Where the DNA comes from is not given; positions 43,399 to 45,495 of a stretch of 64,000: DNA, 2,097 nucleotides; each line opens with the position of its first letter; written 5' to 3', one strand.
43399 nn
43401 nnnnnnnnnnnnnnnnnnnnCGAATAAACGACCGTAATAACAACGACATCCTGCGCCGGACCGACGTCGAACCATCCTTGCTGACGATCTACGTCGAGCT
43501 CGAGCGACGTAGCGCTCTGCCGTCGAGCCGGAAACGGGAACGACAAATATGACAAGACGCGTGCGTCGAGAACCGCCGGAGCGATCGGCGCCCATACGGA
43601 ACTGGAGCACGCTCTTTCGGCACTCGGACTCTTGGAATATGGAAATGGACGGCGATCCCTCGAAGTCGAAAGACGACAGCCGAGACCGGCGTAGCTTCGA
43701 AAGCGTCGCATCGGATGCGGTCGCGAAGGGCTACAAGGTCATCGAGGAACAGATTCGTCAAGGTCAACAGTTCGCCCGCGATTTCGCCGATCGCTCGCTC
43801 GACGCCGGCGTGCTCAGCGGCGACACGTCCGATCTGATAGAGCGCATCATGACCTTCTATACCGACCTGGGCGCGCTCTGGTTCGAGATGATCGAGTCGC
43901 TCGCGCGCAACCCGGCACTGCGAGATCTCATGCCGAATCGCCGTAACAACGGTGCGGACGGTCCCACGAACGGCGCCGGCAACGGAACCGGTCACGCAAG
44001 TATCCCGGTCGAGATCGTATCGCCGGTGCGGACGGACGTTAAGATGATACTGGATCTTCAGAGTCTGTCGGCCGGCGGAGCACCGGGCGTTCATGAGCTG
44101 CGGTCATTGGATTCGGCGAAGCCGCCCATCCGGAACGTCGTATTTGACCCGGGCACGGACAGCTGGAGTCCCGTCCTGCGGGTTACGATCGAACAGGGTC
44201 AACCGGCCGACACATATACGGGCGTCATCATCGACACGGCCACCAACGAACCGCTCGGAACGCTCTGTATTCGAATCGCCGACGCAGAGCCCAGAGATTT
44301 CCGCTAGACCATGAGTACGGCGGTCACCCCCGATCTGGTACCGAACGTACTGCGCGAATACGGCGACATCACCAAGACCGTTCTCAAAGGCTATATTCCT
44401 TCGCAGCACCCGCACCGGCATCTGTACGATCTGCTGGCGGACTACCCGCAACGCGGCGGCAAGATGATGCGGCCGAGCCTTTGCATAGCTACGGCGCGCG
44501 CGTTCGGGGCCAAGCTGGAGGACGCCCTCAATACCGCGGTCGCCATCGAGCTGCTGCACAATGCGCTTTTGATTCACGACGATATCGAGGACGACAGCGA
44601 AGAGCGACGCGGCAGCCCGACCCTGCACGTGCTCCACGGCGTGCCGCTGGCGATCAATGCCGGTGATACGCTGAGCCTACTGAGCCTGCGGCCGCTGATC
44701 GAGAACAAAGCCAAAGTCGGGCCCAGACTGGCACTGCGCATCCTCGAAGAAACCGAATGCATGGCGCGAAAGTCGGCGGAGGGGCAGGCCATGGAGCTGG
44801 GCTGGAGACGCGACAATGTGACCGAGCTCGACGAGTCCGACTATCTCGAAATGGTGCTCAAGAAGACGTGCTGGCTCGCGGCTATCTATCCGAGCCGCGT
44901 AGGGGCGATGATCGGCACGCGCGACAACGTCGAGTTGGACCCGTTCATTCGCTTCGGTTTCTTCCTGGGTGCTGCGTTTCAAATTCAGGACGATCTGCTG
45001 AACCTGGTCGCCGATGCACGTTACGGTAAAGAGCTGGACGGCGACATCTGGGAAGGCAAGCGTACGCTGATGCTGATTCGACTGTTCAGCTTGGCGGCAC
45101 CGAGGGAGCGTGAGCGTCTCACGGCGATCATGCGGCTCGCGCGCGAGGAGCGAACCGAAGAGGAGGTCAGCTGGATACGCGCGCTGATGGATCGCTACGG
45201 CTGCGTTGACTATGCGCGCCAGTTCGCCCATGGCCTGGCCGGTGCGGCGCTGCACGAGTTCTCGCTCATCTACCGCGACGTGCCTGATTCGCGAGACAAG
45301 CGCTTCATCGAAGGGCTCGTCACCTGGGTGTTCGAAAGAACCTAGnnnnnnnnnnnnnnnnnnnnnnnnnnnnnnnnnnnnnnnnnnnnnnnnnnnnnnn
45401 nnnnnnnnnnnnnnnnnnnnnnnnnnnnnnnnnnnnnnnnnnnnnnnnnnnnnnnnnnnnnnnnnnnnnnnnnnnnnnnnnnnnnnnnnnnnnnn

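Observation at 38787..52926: Uncharacterised isoprenoid-type gene cluster: TonB receptor, two large flavoproteins, polyprenyl synthase, SDR and three ADC-like domains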

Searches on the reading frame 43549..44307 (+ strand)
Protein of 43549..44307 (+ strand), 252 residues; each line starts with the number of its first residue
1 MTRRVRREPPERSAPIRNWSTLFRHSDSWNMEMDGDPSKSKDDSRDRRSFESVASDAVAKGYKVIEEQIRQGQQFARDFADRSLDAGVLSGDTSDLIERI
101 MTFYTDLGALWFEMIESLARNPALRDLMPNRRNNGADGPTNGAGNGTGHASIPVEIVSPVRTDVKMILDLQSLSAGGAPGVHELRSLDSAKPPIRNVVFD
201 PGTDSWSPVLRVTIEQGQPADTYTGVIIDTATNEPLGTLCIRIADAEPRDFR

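Call 3: search_protein_families(library=pfam, proteins=[window:43549-44307:+], max_evalue=0.01)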
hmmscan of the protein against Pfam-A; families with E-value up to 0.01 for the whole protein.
window:43549-44307:+ (252 aa): 0 families

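Call 4: search_protein_families(library=ncbifam, proteins=[window:43549-44307:+], max_evalue=0.01)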
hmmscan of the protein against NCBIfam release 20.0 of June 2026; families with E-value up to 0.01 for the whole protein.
window:43549-44307:+ (252 aa): 0 families

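Call 18: search_solved_structures(query=window:43549-44307:+, max_evalue=10)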
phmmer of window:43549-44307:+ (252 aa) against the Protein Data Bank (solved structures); distinct sequences matched with E-value up to 10: 6.
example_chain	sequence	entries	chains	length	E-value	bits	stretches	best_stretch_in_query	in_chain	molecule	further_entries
8pjw_A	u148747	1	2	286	0.0045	19.9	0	197-215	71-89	SAKe6FE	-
28vy_6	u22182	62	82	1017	0.045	16.6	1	13-98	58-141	DNA replication licensing factor MCM6 | Minichromosome Maintenance 6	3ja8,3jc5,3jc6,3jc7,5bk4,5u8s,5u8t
8pjy_A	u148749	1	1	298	0.35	13.7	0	198-216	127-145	SAKe6EEref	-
8pju_A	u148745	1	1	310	0.42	13.4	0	198-213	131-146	SAKe6DEtal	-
5x4z_E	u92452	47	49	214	0.55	13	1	44-117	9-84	RNA polymerase subunit ABC27, common to RNA polymerases I, II, and III | DNA-directed RNA polymerases I, II, and III subunit RPABC1 | RNA polymerase subunit ABC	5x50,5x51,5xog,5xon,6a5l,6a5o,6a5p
7ct5_D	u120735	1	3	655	1.8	11.3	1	21-78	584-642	Angiotensin-converting enzyme 2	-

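Call 40: find_homologous_proteins(query=window:43549-44307:+)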
Query window:43549-44307:+ (252 aa): 29 proteins with E <= 0.001 among 870 candidates.
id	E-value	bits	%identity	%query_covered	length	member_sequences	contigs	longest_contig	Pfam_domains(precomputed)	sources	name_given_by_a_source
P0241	1.0e-140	485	100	87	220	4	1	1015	-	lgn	-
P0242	2.2e-86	308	55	97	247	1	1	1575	-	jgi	-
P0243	3.9e-67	244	49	97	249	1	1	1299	-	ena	-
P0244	8.5e-65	237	50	96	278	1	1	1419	-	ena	-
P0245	9.6e-64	233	51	97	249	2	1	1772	-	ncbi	-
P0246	3.5e-55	205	50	87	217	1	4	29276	-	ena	-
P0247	4.8e-54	202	43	96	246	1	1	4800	-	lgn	-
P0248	1.2e-53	200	49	85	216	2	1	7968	-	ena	-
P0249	3.3e-47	179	42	98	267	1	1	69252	-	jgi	-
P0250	1.8e-46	177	40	96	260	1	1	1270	-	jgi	jgi:hypothetical protein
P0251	3.6e-46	176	43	83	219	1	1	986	-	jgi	jgi:hypothetical protein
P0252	4.9e-43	166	42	95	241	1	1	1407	-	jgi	jgi:hypothetical protein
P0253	3.3e-42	163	40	96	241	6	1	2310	-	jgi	jgi:hypothetical protein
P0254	9.5e-42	161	42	85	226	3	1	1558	-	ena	-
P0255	2.8e-41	160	41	95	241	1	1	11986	-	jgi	jgi:hypothetical protein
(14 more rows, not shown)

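Call 51: predict_structure(alignment_id=A2)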
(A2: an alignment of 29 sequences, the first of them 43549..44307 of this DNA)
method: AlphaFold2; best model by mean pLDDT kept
length: 252 residues; sequences in the alignment: 29
mean_pLDDT: 72.4   pTM: 0.43
mean pLDDT of the five models: 72.4, 71.8, 71.7, 70.6, 70.5
residues with pLDDT >= 90: 62; 70-90: 89; 50-70: 61; < 50: 40
segments of 3 or more residues with pLDDT < 50: 24-26, 28-36, 38-45, 130-138, 140-148
pLDDT, mean of each block of 10 residues (from residue 1): 58 54 49 43 51 77 83 80 59 72 83 78 62 43 45 87 79 79 95 95 76 94 94 91 84 62
secondary structure, 60 per line:
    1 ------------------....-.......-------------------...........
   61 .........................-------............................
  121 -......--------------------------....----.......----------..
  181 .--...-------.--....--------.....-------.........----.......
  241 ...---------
elements in order: H19-22 H24-30 H50-85 H93-120 H122-127 E154-157 E162-168 E179-181 E184-186 E197-200 E209-213 E221-229 E234-243

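Call 54: fold_search(model_id=the predicted structure, library=pdb)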
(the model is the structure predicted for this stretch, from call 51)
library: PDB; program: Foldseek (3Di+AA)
matches with E <= 10: 655; with E <= 0.001: 0
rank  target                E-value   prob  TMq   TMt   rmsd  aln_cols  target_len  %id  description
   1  5tu7_A                1.9e-01  0.06  0.10  0.16  21.1       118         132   11  Crystal structure of Staphylococcus epidermidis Aap G511-spacer-G513 (consensus G5-spacer-consensus G5) (released 2016-12-21)
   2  5tu9_A                2.1e-01  0.06  0.10  0.16  19.7       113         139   12  Crystal structure of Staphylococcus epidermidis Aap G58-spacer-G513 (variant G5-spacer-consensus G5) (released 2016-12-21)
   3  5ijd_C                2.8e-01  0.15  0.17  0.26  12.2       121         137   16  The crystal structure of mouse TLR4/MD-2/lipid A complex (released 2016-04-27)
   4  2z64_C                4.0e-01  0.20  0.18  0.29  11.8       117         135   15  Crystal structure of mouse TLR4 and mouse MD-2 complex (released 2007-09-18)
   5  5ijb_C                4.0e-01  0.12  0.16  0.24  12.9       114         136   14  The ligand-free structure of the mouse TLR4/MD-2 complex (released 2016-04-27)
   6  6e57_B                4.3e-01  0.38  0.21  0.15   6.0       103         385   18  Bacteroides ovatus mixed-linkage glucan utilization locus (MLGUL) SGBP-B in complex with mixed-linkage heptasaccharide (released 2019-05-29)
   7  2f0x_A                4.3e-01  0.11  0.10  0.16   9.7        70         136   13  Crystal structure and function of human thioesterase superfamily member 2(THEM2) (released 2006-10-10)
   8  3f5o_C                5.4e-01  0.11  0.10  0.17   9.1        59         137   12  Crystal Structure of hTHEM2(undecan-2-one-CoA) complex (released 2009-08-18)
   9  5tu9_B                5.4e-01  0.04  0.10  0.16  21.0       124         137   10  Crystal structure of Staphylococcus epidermidis Aap G58-spacer-G513 (variant G5-spacer-consensus G5) (released 2016-12-21)
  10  6e57_D                6.1e-01  0.21  0.18  0.13   6.2        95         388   20  Bacteroides ovatus mixed-linkage glucan utilization locus (MLGUL) SGBP-B in complex with mixed-linkage heptasaccharide (released 2019-05-29)
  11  2h4u_A                6.1e-01  0.11  0.10  0.19   8.3        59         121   12  Crystal Structure of Human Thioesterase Superfamily Member 2 (released 2006-06-20)
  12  3f5o_B                6.1e-01  0.11  0.10  0.17   8.4        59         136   12  Crystal Structure of hTHEM2(undecan-2-one-CoA) complex (released 2009-08-18)
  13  3f5o_A                6.1e-01  0.10  0.10  0.17   9.1        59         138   12  Crystal Structure of hTHEM2(undecan-2-one-CoA) complex (released 2009-08-18)
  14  5ijc_C                7.3e-01  0.12  0.17  0.27  12.3       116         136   12  The crystal structure of mouse TLR4/MD-2/neoseptin-3 complex (released 2016-04-27)
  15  1s5u_B                7.3e-01  0.04  0.08  0.15  12.3        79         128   13  Crystal Structure of Hypothetical Protein EC709 from Escherichia coli (released 2004-05-11)
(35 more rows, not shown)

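Call 60: search_protein_families(library=padloc, proteins=[window:43549-44307:+], max_evalue=0.001)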
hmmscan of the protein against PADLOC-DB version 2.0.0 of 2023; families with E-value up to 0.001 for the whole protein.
window:43549-44307:+ (252 aa): 0 families

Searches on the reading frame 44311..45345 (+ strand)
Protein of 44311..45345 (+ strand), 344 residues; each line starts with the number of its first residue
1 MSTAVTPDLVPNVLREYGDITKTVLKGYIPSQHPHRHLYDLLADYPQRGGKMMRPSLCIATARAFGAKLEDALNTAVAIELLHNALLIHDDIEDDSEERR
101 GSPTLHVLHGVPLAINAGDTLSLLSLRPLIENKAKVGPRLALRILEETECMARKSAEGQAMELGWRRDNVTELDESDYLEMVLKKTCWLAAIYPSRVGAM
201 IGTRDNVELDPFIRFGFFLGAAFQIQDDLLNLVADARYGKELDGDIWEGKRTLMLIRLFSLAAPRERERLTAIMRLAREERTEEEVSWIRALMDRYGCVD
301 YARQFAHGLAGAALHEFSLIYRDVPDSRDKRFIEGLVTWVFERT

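Call 3: search_protein_families(library=pfam, proteins=[window:44311-45345:+], max_evalue=0.01)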
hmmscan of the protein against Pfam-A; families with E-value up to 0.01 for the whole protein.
window:44311-45345:+ (344 aa): 1 family
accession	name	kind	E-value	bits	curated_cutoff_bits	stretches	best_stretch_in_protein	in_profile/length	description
PF00348.22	polyprenyl_synt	-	2.8e-55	187.7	27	1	37-288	3-246/251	Polyprenyl synthetase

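Call 4: search_protein_families(library=ncbifam, proteins=[window:44311-45345:+], max_evalue=0.01)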
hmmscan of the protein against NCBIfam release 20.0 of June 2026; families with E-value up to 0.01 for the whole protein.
window:44311-45345:+ (344 aa): 16 families
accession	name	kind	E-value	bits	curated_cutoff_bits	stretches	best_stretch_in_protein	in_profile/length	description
NF040698.1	IdsA_Meth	equivalog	8.1e-62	209.3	468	1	11-344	4-327/328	short chain isoprenyl diphosphate synthase IdsA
NF041003.1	GGPP_syn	equivalog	3.4e-51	174.2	500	1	25-321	17-304/326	geranylgeranyl diphosphate synthase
NF041169.1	f2_encap_cargo4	exception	2.7e-48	164.9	450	1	47-320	47-312/334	family 2 encapsulin nanocompartment cargo protein polyprenyl transferase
NF045485.1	FPPsyn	subfamily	9.9e-34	116.8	275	1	20-267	7-254/288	farnesyl diphosphate synthase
NF040789.2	gerfarn_diphsyn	equivalog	1.1e-33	116.8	560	1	71-343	83-343/345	geranylfarnesyl diphosphate synthase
NF045549.1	GGPPsyn_IdsB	equivalog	7.3e-32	110.8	475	1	48-315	63-323/346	geranylgeranyl diphosphate synthase IdsB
TIGR02748.1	GerC3_HepT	equivalog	4e-27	95.2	456.55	1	46-343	39-317/319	heptaprenyl diphosphate synthase component II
NF042417.1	NPPPS_Mycobact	equivalog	1.8e-26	93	600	1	47-342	53-332/335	nonaprenyl/(2E,6E)-farnesyl/geranylgeranyl diphosphat synthase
NF008140.0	PRK10888.1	equivalog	2.7e-25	89.4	412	1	48-318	42-300/323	octaprenyl diphosphate synthase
NF045685.1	GGPPSynCrtE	equivalog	1.9e-24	86.2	460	1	23-253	16-247/293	geranylgeranyl diphosphate synthase CrtE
NF045628.1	HxpDPsynlarge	equivalog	3.5e-24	85.4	500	1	47-340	32-306/311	hexaprenyl-diphosphate synthase large subunit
NF007877.0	PRK10581.1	equivalog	4.9e-21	75.2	321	1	49-254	43-251/299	(2E,6E)-farnesyl diphosphate synthase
TIGR02749.1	prenyl_cyano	equivalog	6.5e-21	74.7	383.2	1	47-343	41-320/322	solanesyl diphosphate synthase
NF040627.1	GFPS_Meth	equivalog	9.3e-21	74.5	600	1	45-233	35-211/285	geranylfarnesyl diphosphate synthase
NF042416.1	GFPPS_Mycobact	equivalog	1.9e-18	66.6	600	2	35-108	27-103/350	bifunctional (2E,6E)-farnesyl/geranyl diphosphate synthase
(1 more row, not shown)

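Call 58: search_solved_structures(query=window:44311-45345:+, max_evalue=1e-20)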
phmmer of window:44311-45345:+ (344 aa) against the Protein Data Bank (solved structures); distinct sequences matched with E-value up to 1e-20: 25.
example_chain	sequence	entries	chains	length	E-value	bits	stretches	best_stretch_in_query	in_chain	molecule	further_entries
1wmw_A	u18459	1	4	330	1.9e-59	204.6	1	32-343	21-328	geranylgeranyl diphosphate synthetase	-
1wy0_A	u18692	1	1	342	7.2e-43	150.1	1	28-343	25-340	geranylgeranyl pyrophosphate synthetase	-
5jfq_A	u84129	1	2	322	1.2e-42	149.3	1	10-318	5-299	Geranylgeranyl Pyrophosphate Synthetase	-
6kd7_A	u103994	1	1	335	1.4e-29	106.4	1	25-290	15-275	Polyprenyl synthetase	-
3nf2_A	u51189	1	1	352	3.4e-28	101.9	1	48-327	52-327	Putative polyprenyl synthetase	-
3mzv_A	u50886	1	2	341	3.2e-27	98.7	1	22-343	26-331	Decaprenyl diphosphate synthase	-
3oyr_A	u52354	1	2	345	8.4e-27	97.3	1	47-311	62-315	Trans-isoprenyl diphosphate synthase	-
4jxn_A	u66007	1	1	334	1.2e-26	96.8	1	22-298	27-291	Octaprenyl-diphosphate synthase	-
3rmg_A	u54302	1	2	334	3e-26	95.4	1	41-302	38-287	Octaprenyl-diphosphate synthase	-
5ayp_A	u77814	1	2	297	2.1e-25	92.7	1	12-267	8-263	Farnesyl diphosphate synthase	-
4lob_A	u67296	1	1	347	3e-25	92.2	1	47-323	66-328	Polyprenyl synthetase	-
4jxy_A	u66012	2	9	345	6.6e-25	91.1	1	47-320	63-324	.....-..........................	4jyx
5ze6_A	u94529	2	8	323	2.1e-24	89.4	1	47-317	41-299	Octaprenyl diphosphate synthase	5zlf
3wjk_A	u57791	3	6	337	2.4e-24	89.2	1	47-317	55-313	Octaprenyl diphosphate synthase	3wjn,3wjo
5xn5_A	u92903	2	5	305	2.2e-23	86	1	23-275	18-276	Os07g0580900 protein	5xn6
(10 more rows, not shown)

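Call 60: search_protein_families(library=padloc, proteins=[window:44311-45345:+], max_evalue=0.001)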
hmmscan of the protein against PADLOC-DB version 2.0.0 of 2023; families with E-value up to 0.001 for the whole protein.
window:44311-45345:+ (344 aa): 0 families
